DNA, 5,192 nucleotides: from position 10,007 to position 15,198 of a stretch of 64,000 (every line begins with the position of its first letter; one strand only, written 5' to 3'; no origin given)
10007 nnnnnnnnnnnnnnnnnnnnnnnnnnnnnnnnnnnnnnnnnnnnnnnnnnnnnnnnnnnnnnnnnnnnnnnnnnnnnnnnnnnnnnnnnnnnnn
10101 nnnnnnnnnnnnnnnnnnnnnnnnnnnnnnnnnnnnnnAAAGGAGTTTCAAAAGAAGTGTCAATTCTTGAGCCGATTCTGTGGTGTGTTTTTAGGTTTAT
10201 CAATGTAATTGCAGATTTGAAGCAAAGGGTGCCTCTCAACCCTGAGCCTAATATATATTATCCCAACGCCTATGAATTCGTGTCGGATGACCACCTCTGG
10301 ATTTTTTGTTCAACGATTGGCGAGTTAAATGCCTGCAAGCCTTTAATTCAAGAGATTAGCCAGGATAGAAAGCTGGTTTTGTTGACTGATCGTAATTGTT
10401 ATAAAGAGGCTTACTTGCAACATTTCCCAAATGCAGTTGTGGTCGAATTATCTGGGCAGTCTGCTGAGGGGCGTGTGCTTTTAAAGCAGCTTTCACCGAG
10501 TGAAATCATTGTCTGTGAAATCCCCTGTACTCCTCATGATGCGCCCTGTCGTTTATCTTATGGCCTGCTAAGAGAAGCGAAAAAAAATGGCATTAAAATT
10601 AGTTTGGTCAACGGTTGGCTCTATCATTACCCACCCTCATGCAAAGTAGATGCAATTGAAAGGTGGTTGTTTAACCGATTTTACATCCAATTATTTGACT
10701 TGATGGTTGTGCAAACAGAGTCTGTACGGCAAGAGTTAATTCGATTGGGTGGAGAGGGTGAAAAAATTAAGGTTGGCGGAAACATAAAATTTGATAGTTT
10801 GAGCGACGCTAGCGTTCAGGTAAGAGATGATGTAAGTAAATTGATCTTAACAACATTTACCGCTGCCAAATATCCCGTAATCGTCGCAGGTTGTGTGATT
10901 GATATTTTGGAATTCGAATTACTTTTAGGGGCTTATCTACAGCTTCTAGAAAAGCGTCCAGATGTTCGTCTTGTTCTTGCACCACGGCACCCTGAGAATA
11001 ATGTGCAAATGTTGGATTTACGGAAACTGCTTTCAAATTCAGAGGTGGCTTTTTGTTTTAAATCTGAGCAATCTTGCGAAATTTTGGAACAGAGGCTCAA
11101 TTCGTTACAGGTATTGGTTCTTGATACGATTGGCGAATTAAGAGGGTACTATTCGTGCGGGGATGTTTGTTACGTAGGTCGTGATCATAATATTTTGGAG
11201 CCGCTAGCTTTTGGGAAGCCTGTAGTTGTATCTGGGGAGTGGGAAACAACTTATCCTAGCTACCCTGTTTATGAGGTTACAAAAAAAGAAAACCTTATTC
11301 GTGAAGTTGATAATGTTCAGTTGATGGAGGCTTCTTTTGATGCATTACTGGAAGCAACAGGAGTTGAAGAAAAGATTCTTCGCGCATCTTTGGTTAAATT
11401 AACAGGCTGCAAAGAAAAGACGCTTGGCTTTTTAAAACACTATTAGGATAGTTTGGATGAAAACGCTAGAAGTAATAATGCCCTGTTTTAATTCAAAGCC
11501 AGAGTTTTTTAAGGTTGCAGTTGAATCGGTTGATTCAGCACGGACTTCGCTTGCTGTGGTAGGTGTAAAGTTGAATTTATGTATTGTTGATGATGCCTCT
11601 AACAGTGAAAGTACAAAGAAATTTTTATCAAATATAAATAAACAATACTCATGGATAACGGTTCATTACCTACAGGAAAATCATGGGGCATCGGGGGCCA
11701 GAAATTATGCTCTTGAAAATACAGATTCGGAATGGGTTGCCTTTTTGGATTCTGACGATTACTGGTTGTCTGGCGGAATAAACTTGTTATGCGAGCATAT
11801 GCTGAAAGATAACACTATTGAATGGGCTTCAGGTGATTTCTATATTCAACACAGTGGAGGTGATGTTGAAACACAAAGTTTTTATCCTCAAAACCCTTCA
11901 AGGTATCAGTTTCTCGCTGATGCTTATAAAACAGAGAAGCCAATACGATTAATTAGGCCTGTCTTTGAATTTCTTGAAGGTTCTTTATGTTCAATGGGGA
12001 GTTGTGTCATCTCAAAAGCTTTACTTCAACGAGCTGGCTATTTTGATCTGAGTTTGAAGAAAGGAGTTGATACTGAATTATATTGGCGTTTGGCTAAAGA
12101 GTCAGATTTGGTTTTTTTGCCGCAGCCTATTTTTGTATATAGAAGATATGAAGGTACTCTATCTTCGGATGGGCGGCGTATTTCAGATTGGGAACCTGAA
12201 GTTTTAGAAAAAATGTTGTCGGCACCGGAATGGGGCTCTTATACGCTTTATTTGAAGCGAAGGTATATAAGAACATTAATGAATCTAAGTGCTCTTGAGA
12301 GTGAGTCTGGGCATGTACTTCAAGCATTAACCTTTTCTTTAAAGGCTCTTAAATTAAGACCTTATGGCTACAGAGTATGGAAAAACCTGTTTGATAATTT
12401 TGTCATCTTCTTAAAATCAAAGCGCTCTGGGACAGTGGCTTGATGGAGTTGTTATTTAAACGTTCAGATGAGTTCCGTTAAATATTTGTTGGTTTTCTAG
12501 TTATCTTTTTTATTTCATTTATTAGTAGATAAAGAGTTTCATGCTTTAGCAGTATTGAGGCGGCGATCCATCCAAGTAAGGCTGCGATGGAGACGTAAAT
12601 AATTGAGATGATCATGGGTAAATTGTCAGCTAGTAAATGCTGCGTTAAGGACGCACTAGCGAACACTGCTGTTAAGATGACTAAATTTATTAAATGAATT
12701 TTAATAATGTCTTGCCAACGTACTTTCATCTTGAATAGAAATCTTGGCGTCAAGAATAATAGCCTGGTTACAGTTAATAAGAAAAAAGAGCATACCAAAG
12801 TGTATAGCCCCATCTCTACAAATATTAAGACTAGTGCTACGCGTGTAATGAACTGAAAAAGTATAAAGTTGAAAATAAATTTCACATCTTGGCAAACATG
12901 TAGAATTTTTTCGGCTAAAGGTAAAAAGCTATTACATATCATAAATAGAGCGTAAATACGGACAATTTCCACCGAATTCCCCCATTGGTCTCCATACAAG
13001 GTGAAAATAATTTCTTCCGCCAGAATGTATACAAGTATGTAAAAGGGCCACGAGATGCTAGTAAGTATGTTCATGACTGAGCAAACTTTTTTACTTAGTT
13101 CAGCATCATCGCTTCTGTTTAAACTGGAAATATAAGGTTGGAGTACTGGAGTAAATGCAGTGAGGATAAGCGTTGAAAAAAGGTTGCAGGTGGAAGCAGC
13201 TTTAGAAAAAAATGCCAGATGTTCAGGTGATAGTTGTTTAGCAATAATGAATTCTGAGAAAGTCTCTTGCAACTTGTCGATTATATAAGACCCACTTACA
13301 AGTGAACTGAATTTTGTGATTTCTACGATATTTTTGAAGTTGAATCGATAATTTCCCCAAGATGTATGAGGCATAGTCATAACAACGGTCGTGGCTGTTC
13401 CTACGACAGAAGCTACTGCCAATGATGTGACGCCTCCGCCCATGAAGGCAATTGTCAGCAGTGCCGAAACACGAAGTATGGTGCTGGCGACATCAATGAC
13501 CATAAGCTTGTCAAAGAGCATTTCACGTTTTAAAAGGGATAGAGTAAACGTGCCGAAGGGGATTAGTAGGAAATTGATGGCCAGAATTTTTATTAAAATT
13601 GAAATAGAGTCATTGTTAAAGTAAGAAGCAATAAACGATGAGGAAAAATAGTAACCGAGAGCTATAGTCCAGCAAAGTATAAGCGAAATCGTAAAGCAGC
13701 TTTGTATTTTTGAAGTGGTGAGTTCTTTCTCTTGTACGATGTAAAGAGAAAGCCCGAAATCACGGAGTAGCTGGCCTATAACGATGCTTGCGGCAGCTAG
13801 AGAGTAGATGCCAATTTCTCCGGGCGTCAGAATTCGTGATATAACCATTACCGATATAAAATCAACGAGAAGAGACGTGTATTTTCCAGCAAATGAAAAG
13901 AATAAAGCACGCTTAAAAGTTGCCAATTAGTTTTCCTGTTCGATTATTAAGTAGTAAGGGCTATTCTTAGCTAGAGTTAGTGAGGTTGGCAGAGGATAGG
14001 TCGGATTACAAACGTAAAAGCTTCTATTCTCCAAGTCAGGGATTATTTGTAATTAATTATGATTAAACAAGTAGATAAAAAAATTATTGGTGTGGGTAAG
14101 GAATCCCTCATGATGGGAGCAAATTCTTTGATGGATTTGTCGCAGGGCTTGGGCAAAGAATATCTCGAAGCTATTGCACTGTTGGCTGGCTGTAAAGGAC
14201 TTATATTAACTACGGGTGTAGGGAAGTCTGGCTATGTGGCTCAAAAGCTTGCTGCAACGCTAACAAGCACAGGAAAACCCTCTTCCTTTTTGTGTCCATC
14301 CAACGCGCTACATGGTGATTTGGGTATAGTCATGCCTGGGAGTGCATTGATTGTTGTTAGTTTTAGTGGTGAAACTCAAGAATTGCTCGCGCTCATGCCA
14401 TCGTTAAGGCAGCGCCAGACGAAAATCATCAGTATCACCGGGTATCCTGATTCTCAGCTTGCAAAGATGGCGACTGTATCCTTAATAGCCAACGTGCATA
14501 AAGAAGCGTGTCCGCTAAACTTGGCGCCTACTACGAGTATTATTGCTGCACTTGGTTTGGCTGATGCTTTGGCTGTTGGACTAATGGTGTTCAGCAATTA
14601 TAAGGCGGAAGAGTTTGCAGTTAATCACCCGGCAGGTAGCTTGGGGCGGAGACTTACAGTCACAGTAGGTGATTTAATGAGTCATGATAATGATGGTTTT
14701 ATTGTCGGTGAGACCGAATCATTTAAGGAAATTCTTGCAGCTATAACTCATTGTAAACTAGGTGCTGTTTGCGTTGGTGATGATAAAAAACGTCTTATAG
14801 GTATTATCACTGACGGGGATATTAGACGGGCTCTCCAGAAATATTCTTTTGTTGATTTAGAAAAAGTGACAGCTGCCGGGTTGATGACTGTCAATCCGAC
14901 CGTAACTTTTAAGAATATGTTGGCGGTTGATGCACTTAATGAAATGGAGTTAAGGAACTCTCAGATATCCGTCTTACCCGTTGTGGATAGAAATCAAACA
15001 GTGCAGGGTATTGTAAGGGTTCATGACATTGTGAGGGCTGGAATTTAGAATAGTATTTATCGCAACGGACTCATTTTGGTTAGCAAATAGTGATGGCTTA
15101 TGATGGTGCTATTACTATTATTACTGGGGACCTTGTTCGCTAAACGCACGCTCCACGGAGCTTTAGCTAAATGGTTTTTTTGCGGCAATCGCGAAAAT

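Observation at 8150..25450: The exosortase-A-associated ACP / hydrolase 2 / hydrolase 1 / acyl ligase / PLP-decarboxylase module is present but split into two blocks ~12 kb apart on opposite strands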

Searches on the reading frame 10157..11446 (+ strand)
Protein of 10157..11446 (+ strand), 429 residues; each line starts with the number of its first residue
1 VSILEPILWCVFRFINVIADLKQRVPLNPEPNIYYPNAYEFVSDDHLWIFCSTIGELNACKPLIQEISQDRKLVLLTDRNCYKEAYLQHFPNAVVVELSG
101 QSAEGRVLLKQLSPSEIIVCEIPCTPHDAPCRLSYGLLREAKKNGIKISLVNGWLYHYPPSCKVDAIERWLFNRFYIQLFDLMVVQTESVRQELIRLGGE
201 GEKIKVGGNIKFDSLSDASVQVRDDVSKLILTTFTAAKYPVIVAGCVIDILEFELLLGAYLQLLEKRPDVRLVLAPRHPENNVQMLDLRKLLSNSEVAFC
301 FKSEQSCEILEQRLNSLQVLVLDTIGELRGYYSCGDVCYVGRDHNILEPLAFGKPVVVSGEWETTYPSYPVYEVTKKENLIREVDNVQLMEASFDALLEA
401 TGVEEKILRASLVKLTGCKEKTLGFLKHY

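Call 3: search_protein_families(library=ncbifam, proteins=[window:10157-11446:+], max_evalue=0.00001)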
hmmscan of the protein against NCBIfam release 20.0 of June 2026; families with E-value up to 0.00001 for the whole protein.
window:10157-11446:+ (429 aa): 5 families
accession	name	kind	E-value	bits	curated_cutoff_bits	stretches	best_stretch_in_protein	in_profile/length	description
NF004388.0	PRK05749.1-4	equivalog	5.2e-31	107.6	438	1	42-412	47-400/425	lipid IV(A) 3-deoxy-D-manno-octulosonic acid transferase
NF004389.0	PRK05749.1-5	equivalog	1.1e-24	87.1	363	1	45-361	49-344/402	lipid IV(A) 3-deoxy-D-manno-octulosonic acid transferase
NF004386.0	PRK05749.1-2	equivalog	1.8e-18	66.6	524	1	137-358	140-355/433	lipid IV(A) 3-deoxy-D-manno-octulosonic acid transferase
NF004385.0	PRK05749.1-1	equivalog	9.7e-16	57.4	590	1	175-359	172-349/425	lipid IV(A) 3-deoxy-D-manno-octulosonic acid transferase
NF004387.0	PRK05749.1-3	equivalog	4.2e-07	29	617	1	47-360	59-353/440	lipid IV(A) 3-deoxy-D-manno-octulosonic acid transferase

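Call 71: search_protein_families(library=pfam, proteins=[window:10157-11446:+], max_evalue=0.001)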
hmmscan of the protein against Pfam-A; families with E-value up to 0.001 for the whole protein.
window:10157-11446:+ (429 aa): 1 family
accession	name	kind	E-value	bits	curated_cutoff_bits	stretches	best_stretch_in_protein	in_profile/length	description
PF04413.22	Glycos_transf_N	-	5.3e-12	46.1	23.9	1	136-213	104-178/179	3-Deoxy-D-manno-octulosonic-acid transferase (kdotransferase)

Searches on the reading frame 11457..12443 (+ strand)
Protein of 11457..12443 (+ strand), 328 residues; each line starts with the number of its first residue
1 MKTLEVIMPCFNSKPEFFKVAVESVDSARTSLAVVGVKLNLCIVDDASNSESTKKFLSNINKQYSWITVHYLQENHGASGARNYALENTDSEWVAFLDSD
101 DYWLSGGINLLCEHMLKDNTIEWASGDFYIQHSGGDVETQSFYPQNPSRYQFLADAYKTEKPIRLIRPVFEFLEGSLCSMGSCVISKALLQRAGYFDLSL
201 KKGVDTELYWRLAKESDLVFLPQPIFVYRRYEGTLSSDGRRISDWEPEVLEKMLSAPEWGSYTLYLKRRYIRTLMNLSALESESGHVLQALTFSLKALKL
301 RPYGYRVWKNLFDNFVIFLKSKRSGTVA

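Call 3: search_protein_families(library=ncbifam, proteins=[window:11457-12443:+], max_evalue=0.00001)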
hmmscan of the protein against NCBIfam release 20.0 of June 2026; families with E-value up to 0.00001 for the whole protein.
window:11457-12443:+ (328 aa): 10 families
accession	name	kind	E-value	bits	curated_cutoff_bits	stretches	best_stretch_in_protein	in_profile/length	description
NF047683.1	TeichurnBiosyTuaG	equivalog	3.5e-19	69.4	400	1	3-138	7-134/252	teichuronic acid biosynthesis protein TuaG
TIGR03965.1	mycofact_glyco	equivalog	1.2e-10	40.9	280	1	38-114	105-178/467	mycofactocin biosynthesis glycosyltransferase MftF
NF007482.0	PRK10073.1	equivalog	3.3e-10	39.5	423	1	3-113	7-108/334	glycosyltransferase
NF050050.1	ProtGlycPglI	equivalog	6.6e-10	38.8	500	1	2-115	2-108/306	GalNAc(5)-diNAcBac-PP-undecaprenol beta-1,3-glucosyltransferase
NF041875.1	EPS_EpsD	equivalog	1e-09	38.3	370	1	39-225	31-203/325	exopolysaccharide biosynthesis glycosyltransferase EpsD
NF038302.1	EPS_HpsE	equivalog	3.3e-07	29.6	300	1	6-102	5-98/307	hormogonium polysaccharide biosynthesis glycosyltransferase HpsE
TIGR03937.1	PgaC_IcaA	equivalog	4.4e-06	25.9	422.3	1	4-126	47-161/407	poly-beta-1,6-N-acetyl-D-glucosamine synthase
TIGR04242.1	nodulat_NodC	equivalog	8.2e-06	25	550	0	3-124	49-164/395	chitooligosaccharide synthase NodC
NF007453.0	PRK10018.1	equivalog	9.6e-06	25.4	382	0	36-130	33-126/280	colanic acid biosynthesis glycosyltransferase WcaA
TIGR04017.1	WcaA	equivalog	9.8e-06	25.4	495.75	0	35-132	31-127/279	colanic acid biosynthesis glycosyltransferase WcaA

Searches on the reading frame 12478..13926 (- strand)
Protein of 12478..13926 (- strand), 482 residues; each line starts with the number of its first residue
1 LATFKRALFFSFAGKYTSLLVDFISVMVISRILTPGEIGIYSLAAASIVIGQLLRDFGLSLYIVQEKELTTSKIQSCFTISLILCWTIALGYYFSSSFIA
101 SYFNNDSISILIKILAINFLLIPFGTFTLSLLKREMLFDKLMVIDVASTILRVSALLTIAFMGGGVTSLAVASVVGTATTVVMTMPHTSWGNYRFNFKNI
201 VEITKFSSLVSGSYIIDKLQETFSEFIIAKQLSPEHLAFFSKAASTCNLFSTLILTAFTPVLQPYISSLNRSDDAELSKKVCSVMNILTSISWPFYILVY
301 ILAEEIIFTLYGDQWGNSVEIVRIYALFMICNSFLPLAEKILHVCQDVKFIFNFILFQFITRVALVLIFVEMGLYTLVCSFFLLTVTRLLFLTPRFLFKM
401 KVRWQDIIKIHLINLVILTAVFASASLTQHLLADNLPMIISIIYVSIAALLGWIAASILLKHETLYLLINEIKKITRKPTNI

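Call 5: search_protein_families(library=ncbifam, proteins=[window:12478-13926:-], max_evalue=0.00001)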
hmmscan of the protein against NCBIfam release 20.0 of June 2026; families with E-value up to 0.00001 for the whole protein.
window:12478-13926:- (482 aa): 3 families
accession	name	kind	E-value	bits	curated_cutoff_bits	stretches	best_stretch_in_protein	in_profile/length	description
NF007773.0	PRK10459.1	equivalog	5.8e-39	134.4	273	1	20-469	23-475/492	MOP flippase family protein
NF047674.1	TeichurnBiosyTuaB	equivalog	1.8e-28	99.8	580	1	20-452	24-458/469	teichuronic acid biosynthesis protein TuaB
NF058658.1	Oglyco_Wzx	exception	2.6e-23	82.8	720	1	8-467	14-475/478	O-glycosylation flippase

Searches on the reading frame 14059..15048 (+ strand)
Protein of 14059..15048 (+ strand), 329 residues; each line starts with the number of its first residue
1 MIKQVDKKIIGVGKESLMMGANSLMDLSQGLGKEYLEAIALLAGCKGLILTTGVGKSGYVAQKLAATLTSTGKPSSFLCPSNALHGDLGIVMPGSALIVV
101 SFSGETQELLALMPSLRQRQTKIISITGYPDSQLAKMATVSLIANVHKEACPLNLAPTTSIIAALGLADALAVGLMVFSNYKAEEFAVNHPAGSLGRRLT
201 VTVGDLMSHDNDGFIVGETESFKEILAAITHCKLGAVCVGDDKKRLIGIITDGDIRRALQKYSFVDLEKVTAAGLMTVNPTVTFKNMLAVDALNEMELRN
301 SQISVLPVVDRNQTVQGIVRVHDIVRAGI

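Call 5: search_protein_families(library=ncbifam, proteins=[window:14059-15048:+], max_evalue=0.00001)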
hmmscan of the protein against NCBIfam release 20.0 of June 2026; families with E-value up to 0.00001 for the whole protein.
window:14059-15048:+ (329 aa): 14 families
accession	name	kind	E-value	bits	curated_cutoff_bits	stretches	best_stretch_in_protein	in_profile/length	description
NF008141.0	PRK10892.1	equivalog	1.1e-78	264.8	505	1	11-329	14-327/328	arabinose-5-phosphate isomerase KdsD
TIGR00393.1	kpsF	subfamily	9.2e-78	261.5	203.7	1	49-319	3-267/268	KpsF/GutQ family sugar-phosphate isomerase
NF008581.0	PRK11543.1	equivalog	5.9e-71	239.1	481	1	7-329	3-320/321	arabinose-5-phosphate isomerase GutQ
NF008590.0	PRK11557.1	equivalog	3.5e-10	39.8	355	1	34-183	121-267/282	MurR/RpiR family transcriptional regulator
NF010701.0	PRK14101.1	equivalog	6.1e-08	31.3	920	1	23-179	445-598/638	bifunctional transcriptional regulator/glucokinase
NF040776.2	AlsR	equivalog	7e-08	31.7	400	1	93-176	176-257/279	transcriptional repressor AlsR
TIGR03127.2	RuMP_HxlB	equivalog_domain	1.1e-07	31.9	160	1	48-190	32-174/178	6-phospho-3-hexuloisomerase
NF041755.1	RuMP_HxlAB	equivalog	1.2e-07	31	500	1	49-143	249-338/391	bifunctional 3-hexulose-6-phosphate synthase/6-phospho-3-hexuloisomerase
NF041552.1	TF_PrdR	equivalog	1.5e-07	30.2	795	1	200-325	5-122/577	sigma-54 dependent transcriptional regulator PrdR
NF008458.0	PRK11337.1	equivalog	8.4e-07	28.2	378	1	91-175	186-268/293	MurR/RpiR family transcriptional regulator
TIGR01302.1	IMP_dehydrog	equivalog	8.7e-07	28.2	481.5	1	234-326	111-198/450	IMP dehydrogenase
NF041128.1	glucosaP_deam_GlmD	equivalog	1.8e-06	27.4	580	1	49-153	34-135/323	glucosamine-6-phosphate deaminase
NF008451.0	PRK11302.1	subfamily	3.1e-06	26.9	296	1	94-177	176-256/286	transcriptional regulator HexR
NF011443.0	PRK14869.1-5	equivalog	3.3e-06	25.8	335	0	186-258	56-124/546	putative manganese-dependent inorganic diphosphatase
